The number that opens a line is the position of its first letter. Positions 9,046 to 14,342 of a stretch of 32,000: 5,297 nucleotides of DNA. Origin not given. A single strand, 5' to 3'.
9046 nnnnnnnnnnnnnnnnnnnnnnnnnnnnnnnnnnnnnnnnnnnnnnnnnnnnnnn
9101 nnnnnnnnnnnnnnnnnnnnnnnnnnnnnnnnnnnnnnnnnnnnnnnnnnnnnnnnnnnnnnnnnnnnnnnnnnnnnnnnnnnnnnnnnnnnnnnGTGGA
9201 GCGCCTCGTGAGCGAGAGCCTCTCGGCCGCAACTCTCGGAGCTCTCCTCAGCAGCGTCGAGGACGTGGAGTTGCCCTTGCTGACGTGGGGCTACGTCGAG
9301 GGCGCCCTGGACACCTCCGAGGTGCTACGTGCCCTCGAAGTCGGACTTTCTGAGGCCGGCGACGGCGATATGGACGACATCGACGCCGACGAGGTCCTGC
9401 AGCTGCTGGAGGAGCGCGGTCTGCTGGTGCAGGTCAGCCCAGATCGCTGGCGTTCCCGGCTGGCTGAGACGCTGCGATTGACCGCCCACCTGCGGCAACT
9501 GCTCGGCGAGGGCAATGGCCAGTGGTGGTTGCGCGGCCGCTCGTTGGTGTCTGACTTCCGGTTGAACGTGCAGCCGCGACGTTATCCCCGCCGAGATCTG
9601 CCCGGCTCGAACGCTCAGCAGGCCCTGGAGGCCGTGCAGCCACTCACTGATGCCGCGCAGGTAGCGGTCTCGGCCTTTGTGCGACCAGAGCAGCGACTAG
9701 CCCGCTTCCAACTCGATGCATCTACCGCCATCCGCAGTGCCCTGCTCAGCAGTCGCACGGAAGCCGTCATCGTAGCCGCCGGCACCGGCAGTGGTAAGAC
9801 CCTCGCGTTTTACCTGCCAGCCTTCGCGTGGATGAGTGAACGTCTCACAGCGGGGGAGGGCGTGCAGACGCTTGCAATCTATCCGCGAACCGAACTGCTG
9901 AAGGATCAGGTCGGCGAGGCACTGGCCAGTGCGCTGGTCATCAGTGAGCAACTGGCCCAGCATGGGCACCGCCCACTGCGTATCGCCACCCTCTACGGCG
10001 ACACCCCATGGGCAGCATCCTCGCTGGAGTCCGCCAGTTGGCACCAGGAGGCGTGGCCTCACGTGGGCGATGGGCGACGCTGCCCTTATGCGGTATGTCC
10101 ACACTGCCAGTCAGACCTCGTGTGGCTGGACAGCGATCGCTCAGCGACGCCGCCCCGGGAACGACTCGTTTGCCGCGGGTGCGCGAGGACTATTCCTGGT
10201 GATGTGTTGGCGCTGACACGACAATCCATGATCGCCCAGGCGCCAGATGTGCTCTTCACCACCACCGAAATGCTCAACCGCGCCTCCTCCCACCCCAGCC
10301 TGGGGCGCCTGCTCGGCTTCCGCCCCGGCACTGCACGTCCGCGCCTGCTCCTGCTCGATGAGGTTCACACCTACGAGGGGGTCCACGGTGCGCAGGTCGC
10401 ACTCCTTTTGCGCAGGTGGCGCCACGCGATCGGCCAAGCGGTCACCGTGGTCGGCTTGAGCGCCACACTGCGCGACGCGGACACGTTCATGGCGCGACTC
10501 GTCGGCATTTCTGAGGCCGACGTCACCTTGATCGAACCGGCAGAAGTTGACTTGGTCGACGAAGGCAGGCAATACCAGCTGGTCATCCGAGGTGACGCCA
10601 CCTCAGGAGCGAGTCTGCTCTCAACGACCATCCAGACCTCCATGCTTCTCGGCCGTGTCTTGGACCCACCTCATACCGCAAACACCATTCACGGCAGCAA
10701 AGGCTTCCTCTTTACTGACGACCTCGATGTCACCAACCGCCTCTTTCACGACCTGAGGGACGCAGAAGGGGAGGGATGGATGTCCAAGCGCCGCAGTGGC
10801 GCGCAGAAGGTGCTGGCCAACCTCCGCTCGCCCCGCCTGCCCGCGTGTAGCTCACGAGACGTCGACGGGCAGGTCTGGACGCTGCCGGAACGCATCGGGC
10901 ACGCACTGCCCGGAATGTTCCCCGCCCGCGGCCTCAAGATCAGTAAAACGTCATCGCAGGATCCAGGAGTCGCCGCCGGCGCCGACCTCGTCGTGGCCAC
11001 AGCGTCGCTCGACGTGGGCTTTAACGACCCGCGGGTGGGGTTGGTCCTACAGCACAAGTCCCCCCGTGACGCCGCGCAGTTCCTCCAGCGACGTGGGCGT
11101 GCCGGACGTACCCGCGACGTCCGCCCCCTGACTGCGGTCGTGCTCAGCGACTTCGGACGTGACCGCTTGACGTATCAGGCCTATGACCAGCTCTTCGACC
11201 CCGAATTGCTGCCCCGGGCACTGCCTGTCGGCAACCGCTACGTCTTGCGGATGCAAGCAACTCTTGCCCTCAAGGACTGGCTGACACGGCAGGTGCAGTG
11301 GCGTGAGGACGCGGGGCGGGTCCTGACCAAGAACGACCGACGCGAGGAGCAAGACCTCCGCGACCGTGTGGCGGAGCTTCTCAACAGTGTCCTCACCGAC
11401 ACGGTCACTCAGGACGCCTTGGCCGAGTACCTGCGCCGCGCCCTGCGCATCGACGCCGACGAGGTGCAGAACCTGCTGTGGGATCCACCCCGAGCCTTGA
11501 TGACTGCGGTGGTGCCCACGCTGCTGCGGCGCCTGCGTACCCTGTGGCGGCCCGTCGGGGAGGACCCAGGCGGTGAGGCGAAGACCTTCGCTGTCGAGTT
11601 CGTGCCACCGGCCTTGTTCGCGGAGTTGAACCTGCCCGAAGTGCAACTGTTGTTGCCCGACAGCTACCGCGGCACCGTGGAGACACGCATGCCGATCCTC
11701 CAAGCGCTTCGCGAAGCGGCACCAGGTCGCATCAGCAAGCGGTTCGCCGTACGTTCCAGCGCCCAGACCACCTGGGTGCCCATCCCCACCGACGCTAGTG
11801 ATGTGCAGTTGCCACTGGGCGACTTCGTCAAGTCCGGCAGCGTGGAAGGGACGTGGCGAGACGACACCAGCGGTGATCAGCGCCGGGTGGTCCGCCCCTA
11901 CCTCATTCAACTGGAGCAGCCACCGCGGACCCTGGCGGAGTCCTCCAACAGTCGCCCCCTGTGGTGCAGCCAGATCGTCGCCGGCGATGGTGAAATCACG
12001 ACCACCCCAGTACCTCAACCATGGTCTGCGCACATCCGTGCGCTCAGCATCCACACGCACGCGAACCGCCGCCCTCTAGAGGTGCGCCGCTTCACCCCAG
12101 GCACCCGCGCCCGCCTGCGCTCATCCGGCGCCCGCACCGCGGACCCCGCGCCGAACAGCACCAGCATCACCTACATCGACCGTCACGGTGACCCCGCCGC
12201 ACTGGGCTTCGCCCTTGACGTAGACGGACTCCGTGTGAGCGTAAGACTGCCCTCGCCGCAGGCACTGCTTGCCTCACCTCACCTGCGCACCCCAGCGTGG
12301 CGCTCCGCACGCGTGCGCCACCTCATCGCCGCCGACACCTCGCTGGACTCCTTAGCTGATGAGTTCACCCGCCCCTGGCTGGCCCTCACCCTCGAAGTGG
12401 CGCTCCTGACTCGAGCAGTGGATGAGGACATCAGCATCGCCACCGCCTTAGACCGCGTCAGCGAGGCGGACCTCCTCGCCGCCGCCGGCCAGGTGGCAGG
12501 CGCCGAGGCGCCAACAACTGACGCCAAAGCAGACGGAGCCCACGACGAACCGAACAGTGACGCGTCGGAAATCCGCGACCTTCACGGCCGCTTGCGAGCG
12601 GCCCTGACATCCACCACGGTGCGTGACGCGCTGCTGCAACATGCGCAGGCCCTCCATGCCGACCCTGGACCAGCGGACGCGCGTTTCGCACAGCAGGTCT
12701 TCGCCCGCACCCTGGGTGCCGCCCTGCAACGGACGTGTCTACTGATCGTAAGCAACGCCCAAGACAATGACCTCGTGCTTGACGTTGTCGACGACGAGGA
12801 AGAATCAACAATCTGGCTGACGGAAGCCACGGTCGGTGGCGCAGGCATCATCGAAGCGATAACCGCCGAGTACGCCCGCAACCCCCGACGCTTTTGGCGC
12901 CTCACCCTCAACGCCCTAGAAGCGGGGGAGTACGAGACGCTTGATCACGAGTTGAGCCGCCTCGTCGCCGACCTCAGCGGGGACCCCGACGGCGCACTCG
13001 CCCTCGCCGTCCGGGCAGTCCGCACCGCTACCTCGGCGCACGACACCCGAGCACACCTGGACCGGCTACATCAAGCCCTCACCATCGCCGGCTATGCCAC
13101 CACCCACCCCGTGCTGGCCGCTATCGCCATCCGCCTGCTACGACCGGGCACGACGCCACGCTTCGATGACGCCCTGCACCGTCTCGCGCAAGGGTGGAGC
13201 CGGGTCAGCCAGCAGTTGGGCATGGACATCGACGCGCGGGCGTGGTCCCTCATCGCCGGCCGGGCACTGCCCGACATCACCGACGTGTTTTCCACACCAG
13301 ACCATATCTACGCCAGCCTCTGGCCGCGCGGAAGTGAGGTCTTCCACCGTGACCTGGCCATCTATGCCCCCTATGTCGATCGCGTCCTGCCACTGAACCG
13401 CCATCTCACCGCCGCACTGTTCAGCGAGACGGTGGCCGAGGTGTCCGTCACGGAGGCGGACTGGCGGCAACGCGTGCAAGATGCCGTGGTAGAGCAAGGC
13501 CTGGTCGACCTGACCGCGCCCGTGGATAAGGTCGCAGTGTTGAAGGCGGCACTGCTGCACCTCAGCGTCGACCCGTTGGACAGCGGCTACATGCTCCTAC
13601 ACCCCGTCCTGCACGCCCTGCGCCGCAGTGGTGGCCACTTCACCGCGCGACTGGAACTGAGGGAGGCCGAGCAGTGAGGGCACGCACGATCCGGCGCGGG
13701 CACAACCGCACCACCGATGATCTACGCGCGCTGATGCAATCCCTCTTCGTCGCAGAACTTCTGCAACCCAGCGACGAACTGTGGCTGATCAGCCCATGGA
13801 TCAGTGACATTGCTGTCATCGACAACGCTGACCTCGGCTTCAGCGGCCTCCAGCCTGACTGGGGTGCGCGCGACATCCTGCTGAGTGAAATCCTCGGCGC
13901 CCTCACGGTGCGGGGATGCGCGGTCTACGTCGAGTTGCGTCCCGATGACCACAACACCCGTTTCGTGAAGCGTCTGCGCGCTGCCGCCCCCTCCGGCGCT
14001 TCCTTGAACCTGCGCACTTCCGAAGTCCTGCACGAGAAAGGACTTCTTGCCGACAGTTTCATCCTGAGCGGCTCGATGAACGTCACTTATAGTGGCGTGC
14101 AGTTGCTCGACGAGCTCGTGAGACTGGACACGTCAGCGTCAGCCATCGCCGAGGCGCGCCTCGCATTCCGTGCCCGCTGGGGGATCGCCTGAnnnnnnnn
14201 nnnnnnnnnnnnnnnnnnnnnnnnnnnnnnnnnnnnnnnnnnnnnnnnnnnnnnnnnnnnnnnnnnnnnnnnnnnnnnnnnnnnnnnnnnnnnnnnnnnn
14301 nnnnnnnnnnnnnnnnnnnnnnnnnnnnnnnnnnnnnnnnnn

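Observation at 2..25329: Dpd-type 7-deazaguanine DNA modification/restriction island, actinobacterial variant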

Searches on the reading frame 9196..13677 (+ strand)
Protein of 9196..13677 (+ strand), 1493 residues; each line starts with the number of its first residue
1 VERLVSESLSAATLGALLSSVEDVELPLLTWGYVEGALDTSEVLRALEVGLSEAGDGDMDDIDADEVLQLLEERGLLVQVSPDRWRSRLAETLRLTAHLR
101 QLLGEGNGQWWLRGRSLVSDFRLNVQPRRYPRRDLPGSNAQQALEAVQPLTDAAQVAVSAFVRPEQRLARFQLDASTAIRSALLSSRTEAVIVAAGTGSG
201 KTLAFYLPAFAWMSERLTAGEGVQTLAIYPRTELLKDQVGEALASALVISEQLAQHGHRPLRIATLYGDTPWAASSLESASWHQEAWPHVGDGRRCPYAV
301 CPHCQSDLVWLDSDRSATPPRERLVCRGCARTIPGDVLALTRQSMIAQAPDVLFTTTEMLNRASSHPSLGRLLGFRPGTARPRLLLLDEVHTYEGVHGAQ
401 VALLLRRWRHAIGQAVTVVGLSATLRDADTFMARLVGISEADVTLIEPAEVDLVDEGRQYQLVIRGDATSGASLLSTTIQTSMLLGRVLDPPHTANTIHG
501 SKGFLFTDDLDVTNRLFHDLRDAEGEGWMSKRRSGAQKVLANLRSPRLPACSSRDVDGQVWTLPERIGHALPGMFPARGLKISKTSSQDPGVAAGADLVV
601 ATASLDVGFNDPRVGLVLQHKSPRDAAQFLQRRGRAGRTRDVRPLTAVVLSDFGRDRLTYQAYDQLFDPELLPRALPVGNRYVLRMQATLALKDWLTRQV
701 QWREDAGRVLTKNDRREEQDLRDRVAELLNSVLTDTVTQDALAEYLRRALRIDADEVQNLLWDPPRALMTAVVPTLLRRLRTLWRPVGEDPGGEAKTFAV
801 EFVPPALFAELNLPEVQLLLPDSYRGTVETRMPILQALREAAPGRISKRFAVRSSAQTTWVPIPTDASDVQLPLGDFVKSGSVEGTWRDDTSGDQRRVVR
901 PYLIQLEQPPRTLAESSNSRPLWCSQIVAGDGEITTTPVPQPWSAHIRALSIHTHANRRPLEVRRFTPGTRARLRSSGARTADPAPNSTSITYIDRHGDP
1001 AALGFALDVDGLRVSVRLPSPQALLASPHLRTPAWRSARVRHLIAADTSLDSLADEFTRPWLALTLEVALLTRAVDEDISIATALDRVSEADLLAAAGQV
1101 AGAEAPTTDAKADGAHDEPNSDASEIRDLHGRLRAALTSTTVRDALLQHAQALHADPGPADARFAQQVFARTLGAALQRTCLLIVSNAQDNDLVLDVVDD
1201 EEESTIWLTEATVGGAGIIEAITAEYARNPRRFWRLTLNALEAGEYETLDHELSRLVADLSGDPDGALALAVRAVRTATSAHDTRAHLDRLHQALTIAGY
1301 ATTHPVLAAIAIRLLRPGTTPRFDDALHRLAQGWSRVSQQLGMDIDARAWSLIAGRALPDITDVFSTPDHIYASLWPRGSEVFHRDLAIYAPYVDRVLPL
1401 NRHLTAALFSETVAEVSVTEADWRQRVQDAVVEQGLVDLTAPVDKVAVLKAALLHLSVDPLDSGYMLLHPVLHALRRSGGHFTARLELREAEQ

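Call 3: search_protein_families(library=ncbifam, proteins=[window:9196-13677:+], max_evalue=0.01)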
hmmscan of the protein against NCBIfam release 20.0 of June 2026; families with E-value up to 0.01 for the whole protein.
window:9196-13677:+ (1493 aa): 14 families
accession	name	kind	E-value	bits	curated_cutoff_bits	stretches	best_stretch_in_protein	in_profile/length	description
NF041067.1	DpdJ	equivalog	0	1654.3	800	1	18-1493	1-1482/1482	protein DpdJ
TIGR04121.1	DEXH_lig_assoc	equivalog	4.2e-19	67.8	850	3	332-447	97-207/804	ligase-associated DNA damage response DEXH box helicase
TIGR03817.1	DECH_helic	hypoth_equivalog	1.7e-14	53.1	874.1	2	335-443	116-222/742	helicase/secretion neighborhood putative DEAH-box helicase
NF010338.0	PRK13767.1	equivalog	4.2e-14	51.7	849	2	335-455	133-244/877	ATP-dependent helicase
TIGR03158.1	cas3_cyano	exception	5e-08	32.5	69.1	1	178-240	4-57/357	type I-D CRISPR-associated helicase Cas3'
TIGR00614.1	recQ_fam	subfamily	2.1e-06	26.8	219.8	1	596-639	277-320/470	RecQ family ATP-dependent DNA helicase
NF008279.0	PRK11057.1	equivalog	4.7e-06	25.3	1015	1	597-652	288-341/608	ATP-dependent DNA helicase RecQ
NF041063.1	DpdF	equivalog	0.00016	20.4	550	1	177-239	147-203/813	protein DpdF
TIGR01389.1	recQ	equivalog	0.00022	19.8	640.2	1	588-639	267-318/591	DNA helicase RecQ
NF008642.0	PRK11634.1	equivalog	0.00051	18.5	989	0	190-245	45-96/628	DEAD/DEAH family ATP-dependent RNA helicase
NF053636.1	DDHlcsCsdAPsy1082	equivalog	0.00087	17.9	890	0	189-240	41-91/512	DEAD/DEAH box helicase CsdA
NF053712.1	repair_DEAH_YoaA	equivalog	0.0019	16.9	680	1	172-213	23-62/630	DNA repair helicase YoaA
NF008744.0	PRK11776.1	equivalog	0.0035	16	524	1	187-244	40-93/460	ATP-dependent RNA helicase DbpA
NF053631.1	RNA_helic_CshA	equivalog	0.0042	16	646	0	185-244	33-88/434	degradosome RNA helicase CshA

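Call 73: search_protein_families(library=pfam, proteins=[window:9196-13677:+], max_evalue=0.001)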
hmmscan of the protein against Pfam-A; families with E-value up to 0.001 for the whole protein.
window:9196-13677:+ (1493 aa): 3 families
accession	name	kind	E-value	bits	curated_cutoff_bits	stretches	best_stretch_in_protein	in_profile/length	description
PF00270.35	DEAD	-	1.2e-15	58.1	26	2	178-242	7-65/167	DEAD/DEAH box helicase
PF00271.37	Helicase_C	-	7.5e-05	23.4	23.5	1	597-639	67-109/110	Helicase conserved C-terminal domain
PF04851.21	ResIII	-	0.00049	20.5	22.5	0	170-238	6-69/164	Type III restriction enzyme, res subunit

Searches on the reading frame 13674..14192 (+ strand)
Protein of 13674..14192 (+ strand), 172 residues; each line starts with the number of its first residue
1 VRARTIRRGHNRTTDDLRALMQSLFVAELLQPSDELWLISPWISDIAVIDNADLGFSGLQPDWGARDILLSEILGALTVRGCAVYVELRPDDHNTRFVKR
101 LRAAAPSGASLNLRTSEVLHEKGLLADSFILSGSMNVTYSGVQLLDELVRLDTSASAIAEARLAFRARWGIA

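Call 3: search_protein_families(library=ncbifam, proteins=[window:13674-14192:+], max_evalue=0.01)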
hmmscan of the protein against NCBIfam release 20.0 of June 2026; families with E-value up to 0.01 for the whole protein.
window:13674-14192:+ (172 aa): 1 family
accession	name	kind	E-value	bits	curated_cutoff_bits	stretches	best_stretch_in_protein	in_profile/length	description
NF041068.1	DpdK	equivalog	1.6e-59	200.2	100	1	4-169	1-167/167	phospholipase D-like domain-containing protein DpdK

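Call 73: search_protein_families(library=pfam, proteins=[window:13674-14192:+], max_evalue=0.001)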
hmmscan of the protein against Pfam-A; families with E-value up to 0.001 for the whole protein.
window:13674-14192:+ (172 aa): 1 family
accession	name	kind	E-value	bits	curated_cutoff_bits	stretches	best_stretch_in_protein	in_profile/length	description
PF13091.12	PLDc_2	-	2.8e-05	24.4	27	1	97-169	57-132/132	PLD-like domain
